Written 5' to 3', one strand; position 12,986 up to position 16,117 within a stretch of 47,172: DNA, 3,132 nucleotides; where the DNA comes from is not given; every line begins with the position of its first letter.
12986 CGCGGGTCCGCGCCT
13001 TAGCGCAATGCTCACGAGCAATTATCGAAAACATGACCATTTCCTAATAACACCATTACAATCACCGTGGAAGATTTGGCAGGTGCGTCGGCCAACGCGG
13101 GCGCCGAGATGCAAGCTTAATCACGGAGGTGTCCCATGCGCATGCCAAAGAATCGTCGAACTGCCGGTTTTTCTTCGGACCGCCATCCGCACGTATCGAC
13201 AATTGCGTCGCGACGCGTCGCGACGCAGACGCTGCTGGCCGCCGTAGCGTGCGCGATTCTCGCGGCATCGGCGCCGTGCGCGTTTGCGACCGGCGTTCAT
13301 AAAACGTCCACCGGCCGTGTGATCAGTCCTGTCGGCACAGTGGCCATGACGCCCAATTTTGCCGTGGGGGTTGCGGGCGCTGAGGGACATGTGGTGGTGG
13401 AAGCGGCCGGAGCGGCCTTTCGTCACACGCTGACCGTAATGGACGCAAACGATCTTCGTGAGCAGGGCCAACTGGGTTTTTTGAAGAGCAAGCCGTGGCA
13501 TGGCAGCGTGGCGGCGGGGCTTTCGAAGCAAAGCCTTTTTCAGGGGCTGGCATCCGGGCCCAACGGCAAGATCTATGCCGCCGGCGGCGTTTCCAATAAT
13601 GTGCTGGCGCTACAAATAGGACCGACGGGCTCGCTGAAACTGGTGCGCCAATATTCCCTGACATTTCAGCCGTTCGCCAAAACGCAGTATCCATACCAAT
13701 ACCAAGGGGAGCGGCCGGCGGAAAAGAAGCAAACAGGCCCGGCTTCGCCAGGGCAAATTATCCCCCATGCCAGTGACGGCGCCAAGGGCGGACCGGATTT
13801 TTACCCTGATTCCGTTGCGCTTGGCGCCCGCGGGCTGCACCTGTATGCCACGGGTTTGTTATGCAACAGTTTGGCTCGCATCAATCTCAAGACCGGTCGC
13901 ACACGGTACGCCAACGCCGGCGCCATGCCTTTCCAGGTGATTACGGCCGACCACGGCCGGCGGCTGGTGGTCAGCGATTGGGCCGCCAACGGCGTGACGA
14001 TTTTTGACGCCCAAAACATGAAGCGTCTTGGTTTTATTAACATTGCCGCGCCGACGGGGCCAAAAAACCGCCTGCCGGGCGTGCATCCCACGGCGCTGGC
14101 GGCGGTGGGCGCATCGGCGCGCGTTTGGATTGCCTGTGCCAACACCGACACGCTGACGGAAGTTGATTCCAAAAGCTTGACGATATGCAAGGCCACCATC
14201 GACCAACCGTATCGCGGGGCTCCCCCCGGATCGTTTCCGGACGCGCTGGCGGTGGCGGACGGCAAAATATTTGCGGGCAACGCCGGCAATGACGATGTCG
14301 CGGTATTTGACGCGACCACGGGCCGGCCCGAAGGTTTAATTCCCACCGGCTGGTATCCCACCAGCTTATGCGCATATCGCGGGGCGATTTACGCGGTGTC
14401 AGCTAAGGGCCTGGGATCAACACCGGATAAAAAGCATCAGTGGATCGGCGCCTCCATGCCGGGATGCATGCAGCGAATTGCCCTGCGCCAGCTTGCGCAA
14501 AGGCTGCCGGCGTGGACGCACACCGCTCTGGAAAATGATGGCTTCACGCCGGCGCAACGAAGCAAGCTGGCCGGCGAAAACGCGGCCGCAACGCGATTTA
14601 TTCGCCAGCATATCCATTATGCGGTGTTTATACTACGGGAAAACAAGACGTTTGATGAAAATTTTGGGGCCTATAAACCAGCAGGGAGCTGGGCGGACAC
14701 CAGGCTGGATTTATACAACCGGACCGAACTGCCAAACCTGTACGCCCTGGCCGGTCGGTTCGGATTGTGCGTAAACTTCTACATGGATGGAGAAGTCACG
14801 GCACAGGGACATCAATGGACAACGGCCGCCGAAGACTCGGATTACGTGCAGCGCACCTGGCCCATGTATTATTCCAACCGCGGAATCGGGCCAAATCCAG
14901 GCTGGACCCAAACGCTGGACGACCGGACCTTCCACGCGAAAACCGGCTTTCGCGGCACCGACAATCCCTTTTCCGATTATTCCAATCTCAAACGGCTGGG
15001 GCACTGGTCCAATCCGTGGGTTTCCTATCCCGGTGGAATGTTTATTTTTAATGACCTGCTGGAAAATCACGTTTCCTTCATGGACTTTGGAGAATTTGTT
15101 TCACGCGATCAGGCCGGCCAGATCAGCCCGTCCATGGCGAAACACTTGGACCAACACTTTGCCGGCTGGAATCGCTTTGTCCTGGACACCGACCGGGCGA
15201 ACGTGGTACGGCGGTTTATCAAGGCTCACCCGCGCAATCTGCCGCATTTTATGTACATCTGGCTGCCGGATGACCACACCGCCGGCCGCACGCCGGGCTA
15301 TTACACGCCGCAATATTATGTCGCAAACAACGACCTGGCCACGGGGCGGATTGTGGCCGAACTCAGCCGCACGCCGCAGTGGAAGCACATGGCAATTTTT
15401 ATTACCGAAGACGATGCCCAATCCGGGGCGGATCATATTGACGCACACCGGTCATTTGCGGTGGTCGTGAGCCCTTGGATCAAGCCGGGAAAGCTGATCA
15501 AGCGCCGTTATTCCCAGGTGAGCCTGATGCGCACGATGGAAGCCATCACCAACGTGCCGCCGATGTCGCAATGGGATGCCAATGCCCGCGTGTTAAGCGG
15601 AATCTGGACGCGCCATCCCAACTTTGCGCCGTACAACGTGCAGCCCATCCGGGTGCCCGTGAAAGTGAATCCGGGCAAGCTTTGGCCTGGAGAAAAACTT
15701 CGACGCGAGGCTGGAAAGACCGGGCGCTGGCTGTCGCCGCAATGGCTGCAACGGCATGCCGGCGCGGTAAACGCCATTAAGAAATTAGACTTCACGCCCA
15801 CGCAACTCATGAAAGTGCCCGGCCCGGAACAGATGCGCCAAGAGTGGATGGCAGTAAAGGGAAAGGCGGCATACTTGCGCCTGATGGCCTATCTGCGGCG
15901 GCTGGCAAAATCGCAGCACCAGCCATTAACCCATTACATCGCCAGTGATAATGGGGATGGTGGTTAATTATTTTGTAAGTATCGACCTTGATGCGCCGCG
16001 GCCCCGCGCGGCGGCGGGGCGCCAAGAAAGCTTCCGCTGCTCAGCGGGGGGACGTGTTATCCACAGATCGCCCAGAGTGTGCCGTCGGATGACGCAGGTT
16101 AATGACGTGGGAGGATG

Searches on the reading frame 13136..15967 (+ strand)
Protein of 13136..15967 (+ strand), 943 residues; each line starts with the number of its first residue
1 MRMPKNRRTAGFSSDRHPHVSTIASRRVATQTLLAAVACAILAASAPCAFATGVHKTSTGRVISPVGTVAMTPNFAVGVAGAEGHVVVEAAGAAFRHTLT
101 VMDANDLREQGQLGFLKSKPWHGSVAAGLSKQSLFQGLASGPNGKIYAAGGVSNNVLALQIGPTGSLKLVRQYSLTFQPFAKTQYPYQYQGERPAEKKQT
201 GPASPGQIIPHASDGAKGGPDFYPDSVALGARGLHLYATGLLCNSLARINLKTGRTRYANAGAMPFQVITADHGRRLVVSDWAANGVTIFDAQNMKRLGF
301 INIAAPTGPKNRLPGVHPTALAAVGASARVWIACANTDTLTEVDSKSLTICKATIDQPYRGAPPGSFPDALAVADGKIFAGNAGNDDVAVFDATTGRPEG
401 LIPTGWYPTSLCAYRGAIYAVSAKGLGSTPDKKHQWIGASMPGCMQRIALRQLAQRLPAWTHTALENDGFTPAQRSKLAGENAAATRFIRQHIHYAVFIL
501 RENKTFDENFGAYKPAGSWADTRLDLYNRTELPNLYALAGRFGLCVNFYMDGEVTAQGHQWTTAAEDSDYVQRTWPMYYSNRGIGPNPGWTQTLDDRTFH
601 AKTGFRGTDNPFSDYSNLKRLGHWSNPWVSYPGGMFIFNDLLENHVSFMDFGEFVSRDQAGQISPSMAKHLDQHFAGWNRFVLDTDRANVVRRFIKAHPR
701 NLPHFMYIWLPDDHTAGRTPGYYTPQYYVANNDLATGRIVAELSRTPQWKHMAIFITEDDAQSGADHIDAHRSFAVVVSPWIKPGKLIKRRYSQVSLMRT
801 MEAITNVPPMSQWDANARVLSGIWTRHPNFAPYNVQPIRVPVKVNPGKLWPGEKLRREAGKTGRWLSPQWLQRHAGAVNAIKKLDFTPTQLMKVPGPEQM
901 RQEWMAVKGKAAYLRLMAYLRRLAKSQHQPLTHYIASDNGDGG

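Call 40: search_protein_families(library=pfam, proteins=[window:13136-15967:+], max_evalue=0.001)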
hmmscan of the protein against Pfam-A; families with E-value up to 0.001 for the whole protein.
window:13136-15967:+ (943 aa): 1 family
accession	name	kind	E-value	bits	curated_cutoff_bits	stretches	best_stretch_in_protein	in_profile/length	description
PF04185.19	Phosphoesterase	-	2.9e-12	46.9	23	1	523-808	98-356/356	Phosphoesterase family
